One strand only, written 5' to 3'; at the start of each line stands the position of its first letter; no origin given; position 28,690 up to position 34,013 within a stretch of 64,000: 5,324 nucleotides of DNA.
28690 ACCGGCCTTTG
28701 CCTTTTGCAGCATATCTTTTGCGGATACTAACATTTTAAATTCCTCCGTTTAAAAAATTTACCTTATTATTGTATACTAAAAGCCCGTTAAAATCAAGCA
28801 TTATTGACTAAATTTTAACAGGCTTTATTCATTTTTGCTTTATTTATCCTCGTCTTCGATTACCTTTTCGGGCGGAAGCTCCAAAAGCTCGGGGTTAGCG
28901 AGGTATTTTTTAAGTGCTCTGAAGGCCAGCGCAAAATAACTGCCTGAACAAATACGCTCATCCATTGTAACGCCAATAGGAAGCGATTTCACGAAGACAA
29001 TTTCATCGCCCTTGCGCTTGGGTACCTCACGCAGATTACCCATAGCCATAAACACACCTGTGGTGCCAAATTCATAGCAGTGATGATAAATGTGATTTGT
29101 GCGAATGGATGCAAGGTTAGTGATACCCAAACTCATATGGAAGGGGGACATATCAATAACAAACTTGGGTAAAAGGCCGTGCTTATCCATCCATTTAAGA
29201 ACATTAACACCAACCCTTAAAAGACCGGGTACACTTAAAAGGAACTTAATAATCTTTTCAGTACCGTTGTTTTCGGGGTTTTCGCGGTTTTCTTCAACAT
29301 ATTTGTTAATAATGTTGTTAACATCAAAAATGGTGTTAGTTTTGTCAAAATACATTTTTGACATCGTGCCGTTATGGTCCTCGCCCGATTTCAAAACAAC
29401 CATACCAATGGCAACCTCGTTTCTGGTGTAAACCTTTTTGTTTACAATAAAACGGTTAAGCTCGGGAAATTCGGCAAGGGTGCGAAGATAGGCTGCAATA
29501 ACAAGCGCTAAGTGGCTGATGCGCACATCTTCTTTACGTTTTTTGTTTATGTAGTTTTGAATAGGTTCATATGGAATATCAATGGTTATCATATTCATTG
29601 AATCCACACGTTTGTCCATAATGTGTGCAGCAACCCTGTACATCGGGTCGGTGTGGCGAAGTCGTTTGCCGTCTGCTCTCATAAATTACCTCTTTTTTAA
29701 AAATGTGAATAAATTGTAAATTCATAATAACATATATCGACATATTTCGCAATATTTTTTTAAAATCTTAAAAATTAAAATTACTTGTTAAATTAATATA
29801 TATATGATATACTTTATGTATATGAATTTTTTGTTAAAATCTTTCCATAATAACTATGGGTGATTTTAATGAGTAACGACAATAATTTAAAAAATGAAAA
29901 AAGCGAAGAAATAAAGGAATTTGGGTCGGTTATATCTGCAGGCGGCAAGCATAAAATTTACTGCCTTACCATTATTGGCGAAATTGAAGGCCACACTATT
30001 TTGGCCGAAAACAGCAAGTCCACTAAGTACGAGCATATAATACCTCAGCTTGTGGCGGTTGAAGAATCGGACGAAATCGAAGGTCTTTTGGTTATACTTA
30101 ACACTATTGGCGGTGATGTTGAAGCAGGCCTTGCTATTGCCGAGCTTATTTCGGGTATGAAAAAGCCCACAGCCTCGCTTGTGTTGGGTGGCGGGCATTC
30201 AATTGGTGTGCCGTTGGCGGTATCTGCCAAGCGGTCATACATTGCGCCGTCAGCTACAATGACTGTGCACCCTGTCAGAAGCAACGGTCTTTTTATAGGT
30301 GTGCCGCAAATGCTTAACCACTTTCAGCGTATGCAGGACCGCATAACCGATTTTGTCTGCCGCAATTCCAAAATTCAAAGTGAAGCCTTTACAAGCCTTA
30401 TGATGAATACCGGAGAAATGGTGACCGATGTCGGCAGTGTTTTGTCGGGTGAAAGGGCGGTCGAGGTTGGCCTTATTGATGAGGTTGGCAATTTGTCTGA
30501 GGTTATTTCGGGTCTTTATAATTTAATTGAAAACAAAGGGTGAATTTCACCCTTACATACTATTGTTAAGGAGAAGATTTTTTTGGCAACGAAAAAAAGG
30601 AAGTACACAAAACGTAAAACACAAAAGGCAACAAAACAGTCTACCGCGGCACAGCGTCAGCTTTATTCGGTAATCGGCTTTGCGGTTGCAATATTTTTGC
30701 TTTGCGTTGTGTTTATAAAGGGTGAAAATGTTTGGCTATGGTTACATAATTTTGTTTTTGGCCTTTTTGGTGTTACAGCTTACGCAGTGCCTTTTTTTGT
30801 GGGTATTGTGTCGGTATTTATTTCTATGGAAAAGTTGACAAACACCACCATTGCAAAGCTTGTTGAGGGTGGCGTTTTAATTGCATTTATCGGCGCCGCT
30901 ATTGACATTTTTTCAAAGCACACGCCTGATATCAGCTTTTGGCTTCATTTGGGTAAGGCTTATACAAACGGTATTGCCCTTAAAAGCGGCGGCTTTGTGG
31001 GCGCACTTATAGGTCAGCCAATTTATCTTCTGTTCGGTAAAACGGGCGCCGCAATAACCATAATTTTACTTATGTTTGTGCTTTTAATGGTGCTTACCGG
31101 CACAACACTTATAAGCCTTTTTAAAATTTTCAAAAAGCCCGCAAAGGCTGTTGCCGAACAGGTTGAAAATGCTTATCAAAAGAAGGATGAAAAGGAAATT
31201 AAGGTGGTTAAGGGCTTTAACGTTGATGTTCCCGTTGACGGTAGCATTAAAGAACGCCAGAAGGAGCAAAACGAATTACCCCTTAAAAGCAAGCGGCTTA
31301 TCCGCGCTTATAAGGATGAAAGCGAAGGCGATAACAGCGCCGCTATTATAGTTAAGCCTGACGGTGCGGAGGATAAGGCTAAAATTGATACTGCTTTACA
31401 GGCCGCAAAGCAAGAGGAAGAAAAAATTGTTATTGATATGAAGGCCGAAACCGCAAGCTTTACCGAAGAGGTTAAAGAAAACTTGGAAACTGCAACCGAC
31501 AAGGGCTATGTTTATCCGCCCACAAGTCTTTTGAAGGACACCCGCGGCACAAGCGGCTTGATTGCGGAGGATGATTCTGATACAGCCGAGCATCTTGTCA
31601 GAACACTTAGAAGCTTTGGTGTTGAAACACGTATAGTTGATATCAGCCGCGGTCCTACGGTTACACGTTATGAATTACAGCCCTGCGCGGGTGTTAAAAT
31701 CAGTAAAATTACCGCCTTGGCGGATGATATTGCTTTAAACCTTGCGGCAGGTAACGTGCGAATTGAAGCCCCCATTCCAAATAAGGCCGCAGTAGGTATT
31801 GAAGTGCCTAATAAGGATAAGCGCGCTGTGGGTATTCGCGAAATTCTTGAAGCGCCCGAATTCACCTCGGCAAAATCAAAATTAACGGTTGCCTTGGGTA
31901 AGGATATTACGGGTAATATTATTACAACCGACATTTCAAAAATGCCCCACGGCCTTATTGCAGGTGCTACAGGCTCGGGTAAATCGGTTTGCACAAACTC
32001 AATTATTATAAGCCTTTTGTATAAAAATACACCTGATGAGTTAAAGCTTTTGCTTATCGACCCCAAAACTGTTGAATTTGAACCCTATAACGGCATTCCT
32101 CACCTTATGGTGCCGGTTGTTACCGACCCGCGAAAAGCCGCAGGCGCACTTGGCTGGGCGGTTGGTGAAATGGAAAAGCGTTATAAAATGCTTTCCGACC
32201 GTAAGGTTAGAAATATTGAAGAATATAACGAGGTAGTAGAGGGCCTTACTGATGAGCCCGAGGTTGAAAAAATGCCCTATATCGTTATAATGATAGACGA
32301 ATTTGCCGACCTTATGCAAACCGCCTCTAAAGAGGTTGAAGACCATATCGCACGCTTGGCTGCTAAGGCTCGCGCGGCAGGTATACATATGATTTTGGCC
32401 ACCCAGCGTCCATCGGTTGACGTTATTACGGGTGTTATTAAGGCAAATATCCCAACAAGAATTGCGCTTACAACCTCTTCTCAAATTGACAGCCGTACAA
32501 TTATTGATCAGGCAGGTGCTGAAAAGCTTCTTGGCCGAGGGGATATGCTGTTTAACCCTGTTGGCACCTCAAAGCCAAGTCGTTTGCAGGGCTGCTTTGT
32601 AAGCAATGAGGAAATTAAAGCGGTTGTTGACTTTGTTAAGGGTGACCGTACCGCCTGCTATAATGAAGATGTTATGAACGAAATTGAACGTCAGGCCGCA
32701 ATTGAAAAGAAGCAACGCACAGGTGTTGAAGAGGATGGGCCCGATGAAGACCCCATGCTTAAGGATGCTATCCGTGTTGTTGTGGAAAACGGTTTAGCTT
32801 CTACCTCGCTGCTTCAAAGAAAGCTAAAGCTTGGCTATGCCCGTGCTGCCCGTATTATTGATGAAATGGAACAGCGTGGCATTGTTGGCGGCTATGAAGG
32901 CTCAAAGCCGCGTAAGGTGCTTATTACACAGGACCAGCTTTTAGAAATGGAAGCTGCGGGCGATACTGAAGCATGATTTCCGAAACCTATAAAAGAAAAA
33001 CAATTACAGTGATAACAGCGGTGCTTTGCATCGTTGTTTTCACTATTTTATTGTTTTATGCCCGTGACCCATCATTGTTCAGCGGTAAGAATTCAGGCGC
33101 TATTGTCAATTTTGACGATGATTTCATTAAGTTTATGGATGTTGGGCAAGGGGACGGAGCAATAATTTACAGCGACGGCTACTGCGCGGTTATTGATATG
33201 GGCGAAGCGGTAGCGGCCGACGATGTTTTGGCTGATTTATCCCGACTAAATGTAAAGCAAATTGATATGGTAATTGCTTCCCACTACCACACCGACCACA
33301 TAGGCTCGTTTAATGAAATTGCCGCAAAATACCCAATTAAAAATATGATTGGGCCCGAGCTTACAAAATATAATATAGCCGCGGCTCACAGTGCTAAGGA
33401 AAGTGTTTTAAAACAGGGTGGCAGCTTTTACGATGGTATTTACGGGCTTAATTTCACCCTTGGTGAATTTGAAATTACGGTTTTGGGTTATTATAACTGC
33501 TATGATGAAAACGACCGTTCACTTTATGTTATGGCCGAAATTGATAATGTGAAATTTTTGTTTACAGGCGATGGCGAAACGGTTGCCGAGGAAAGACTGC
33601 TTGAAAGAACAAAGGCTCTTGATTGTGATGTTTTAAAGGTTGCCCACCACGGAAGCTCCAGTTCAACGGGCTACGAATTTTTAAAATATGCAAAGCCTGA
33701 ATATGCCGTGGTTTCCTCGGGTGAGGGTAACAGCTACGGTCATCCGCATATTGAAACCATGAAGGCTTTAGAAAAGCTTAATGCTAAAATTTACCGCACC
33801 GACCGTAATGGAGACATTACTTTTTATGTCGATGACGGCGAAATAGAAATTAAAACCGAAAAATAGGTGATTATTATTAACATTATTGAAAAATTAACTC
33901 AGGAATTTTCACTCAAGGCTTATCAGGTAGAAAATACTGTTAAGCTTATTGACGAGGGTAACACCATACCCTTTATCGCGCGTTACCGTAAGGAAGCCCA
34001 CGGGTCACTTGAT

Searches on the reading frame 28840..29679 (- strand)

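Call 19: search_protein_families(library=pfam, proteins=[window:28840-29679:-], max_evalue=0.001)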
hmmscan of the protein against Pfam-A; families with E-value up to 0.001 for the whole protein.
window:28840-29679:- (279 aa): 1 family
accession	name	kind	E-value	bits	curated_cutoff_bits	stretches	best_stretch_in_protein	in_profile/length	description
PF00198.28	2-oxoacid_dh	-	2.6e-11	43.9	23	1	211-266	175-230/232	2-oxoacid dehydrogenases acyltransferase (catalytic domain)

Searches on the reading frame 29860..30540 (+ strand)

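Call 26: search_protein_families(library=pfam, proteins=[window:29860-30540:+], max_evalue=0.001)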
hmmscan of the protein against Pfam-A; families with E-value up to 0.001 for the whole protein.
window:29860-30540:+ (227 aa): 2 families
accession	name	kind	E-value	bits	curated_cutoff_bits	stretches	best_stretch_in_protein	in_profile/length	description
PF00574.28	CLP_protease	-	6.9e-22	78.6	20.2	1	43-210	16-179/182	Clp protease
PF25145.1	NfeD1b_N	-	1.4e-05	25.2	40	1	69-136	27-94/189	NfeD1b, N-terminal domain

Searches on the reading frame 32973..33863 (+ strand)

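Call 26: search_protein_families(library=pfam, proteins=[window:32973-33863:+], max_evalue=0.001)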
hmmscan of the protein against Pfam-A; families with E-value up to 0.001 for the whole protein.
window:32973-33863:+ (297 aa): 2 families
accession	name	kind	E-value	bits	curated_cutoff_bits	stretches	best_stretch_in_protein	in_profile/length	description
PF00753.33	Lactamase_B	-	1.2e-17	64.9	22.7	1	57-250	3-195/196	Metallo-beta-lactamase superfamily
PF12706.13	Lactamase_B_2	-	1.6e-05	25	27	1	91-226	25-167/200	Beta-lactamase superfamily domain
